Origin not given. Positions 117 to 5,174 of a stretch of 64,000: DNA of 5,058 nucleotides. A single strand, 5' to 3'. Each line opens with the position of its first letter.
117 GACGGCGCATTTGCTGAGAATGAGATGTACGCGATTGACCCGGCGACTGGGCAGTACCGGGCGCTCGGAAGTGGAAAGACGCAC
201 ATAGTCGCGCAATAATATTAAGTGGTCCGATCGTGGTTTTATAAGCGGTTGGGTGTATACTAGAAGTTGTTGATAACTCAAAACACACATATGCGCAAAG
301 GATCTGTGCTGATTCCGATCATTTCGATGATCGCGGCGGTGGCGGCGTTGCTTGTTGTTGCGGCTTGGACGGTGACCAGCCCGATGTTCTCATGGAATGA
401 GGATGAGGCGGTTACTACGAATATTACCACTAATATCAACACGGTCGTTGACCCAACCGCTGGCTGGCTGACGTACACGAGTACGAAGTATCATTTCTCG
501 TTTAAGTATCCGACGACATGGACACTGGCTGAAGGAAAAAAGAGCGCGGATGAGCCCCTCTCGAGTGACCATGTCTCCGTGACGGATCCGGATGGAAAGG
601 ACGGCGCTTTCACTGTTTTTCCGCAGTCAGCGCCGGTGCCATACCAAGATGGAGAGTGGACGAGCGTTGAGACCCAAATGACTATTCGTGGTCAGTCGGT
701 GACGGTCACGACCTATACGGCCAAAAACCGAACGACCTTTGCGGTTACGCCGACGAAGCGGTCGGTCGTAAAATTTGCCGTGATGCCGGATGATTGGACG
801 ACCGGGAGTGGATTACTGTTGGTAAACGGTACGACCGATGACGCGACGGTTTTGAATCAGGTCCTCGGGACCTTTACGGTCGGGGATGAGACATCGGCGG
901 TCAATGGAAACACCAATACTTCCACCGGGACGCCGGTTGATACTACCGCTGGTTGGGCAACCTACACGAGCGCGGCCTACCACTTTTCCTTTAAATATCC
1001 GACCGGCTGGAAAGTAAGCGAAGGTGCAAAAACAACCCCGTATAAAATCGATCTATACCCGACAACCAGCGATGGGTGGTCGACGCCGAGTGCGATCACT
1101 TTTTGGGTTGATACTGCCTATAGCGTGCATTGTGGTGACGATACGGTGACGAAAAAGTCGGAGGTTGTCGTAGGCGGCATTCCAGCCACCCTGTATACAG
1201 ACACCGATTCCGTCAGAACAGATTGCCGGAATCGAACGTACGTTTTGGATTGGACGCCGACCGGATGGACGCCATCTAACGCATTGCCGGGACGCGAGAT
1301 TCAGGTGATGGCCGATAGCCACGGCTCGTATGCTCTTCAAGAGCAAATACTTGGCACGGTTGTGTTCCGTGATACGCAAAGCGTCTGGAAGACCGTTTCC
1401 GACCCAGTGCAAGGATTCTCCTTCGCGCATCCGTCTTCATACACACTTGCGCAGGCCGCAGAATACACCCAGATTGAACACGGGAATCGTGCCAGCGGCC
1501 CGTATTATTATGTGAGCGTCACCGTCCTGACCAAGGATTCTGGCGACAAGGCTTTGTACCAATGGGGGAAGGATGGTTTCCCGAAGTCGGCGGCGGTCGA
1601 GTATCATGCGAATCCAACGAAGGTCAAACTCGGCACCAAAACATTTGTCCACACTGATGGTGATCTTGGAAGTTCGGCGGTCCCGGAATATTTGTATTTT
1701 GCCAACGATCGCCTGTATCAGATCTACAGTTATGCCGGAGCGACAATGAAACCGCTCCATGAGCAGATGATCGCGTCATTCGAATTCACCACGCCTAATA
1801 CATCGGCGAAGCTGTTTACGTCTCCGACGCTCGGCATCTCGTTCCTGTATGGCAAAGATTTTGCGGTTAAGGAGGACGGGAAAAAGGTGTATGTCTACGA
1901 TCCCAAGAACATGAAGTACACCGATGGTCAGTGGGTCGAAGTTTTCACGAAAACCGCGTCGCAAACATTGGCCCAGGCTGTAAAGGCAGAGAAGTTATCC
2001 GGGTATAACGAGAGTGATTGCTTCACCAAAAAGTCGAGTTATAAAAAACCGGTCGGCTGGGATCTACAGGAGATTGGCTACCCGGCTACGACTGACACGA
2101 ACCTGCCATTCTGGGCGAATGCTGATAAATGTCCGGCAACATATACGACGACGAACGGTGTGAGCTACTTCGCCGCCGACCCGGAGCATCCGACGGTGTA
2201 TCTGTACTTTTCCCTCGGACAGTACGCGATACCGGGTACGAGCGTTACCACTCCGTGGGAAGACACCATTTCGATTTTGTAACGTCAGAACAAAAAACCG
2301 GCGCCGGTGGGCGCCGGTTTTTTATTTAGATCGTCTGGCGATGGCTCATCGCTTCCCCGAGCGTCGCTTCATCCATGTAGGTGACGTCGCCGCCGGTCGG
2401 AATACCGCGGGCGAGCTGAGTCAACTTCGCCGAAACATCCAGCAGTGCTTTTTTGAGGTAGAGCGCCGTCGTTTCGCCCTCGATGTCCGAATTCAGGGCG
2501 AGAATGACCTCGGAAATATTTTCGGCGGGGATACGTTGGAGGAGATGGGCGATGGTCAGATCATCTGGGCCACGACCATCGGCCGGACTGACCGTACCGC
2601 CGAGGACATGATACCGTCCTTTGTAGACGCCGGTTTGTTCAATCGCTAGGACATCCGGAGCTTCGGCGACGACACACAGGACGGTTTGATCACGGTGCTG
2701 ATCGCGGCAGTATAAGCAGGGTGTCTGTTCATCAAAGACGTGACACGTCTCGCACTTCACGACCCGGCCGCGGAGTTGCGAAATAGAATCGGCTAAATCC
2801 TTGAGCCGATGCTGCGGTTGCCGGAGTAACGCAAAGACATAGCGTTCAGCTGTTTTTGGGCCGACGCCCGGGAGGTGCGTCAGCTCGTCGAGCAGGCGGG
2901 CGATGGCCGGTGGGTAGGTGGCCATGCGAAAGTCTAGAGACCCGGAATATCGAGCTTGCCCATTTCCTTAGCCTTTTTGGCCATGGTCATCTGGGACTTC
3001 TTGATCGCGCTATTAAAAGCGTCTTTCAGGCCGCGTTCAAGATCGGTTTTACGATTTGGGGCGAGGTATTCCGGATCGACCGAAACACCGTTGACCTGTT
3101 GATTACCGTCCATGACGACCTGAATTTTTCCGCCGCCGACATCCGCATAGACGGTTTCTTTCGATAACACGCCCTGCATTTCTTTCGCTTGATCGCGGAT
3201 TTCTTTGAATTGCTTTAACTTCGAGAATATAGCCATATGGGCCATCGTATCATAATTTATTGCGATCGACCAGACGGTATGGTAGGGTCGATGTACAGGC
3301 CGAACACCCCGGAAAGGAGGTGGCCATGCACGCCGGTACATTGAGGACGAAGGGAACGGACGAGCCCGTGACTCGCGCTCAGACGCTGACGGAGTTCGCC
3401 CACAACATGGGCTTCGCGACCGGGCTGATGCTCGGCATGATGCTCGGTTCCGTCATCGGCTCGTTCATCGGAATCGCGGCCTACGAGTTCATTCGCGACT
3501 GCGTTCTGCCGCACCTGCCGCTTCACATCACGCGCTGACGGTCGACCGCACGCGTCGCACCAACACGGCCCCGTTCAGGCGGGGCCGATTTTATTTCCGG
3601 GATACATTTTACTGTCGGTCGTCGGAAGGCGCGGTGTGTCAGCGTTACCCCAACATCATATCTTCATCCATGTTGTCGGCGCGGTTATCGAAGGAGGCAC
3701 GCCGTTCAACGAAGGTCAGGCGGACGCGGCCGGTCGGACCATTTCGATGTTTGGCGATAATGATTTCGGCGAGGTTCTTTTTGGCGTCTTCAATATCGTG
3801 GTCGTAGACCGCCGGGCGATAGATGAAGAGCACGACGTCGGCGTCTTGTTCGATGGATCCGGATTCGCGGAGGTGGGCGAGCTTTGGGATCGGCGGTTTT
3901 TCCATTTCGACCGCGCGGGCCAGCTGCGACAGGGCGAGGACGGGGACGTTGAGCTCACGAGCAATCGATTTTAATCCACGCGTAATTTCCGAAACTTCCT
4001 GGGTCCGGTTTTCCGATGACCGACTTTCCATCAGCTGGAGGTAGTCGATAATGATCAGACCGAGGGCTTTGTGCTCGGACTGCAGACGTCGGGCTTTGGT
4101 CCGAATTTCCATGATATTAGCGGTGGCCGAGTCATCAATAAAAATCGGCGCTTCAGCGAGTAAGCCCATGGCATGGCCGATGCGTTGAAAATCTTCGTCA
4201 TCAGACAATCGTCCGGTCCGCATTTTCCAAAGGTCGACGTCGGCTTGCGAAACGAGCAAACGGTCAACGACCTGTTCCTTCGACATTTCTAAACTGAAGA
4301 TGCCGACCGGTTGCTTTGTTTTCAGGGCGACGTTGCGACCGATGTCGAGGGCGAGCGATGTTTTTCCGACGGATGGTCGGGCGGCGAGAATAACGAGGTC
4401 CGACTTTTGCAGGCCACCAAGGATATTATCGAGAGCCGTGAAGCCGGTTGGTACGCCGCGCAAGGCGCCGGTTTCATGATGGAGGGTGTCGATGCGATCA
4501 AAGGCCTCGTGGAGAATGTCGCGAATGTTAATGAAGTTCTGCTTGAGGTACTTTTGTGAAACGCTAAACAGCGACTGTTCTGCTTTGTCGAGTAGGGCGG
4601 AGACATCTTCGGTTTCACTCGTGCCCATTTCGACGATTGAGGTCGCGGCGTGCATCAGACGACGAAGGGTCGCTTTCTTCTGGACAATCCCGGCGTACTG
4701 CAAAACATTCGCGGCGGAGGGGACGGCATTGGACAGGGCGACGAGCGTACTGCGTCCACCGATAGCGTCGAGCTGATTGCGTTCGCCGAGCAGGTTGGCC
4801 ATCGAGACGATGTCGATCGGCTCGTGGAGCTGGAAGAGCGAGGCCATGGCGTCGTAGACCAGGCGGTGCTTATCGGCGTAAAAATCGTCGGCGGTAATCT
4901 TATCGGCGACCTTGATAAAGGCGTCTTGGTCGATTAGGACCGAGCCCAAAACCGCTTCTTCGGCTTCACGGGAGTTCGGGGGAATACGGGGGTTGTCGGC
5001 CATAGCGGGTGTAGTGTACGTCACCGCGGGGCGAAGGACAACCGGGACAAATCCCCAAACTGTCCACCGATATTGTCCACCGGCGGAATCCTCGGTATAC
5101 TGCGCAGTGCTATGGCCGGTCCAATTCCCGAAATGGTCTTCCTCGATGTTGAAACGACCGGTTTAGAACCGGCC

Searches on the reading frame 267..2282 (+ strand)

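Call 32: search_protein_families(library=pfam, proteins=[window:267-2282:+], max_evalue=0.00001)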
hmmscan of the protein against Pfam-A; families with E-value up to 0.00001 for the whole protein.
window:267-2282:+ (671 aa): 1 family
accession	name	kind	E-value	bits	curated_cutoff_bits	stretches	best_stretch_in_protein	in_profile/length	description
PF18933.6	PsbP_2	-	3.3e-10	40.7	27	0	45-90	22-67/184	PsbP-like protein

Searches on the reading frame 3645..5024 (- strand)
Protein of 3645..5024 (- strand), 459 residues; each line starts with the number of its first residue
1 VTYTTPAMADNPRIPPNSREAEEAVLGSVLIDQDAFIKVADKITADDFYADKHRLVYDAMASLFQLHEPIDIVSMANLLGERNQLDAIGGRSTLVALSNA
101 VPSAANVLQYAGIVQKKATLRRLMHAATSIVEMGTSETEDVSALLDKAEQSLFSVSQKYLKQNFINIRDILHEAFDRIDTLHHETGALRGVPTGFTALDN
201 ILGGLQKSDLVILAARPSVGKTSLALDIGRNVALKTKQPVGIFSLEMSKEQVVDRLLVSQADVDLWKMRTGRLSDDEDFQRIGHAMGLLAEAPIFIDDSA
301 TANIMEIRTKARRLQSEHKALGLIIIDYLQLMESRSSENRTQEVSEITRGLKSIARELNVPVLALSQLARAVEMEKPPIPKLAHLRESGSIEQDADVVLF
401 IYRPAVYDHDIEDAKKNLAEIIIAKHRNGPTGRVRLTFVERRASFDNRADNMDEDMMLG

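Call 32: search_protein_families(library=pfam, proteins=[window:3645-5024:-], max_evalue=0.00001)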
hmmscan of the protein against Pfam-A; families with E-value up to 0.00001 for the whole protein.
window:3645-5024:- (459 aa): 3 families
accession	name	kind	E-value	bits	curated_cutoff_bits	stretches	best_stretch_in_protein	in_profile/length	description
PF03796.21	DnaB_C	-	2.7e-101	338.7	27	1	190-447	1-255/255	DnaB-like helicase C terminal domain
PF00772.26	DnaB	-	2.9e-30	104.8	23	1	15-115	2-102/103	DnaB-like helicase N terminal domain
PF13481.12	AAA_25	-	1.9e-15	57.4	27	1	193-367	17-189/195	AAA domain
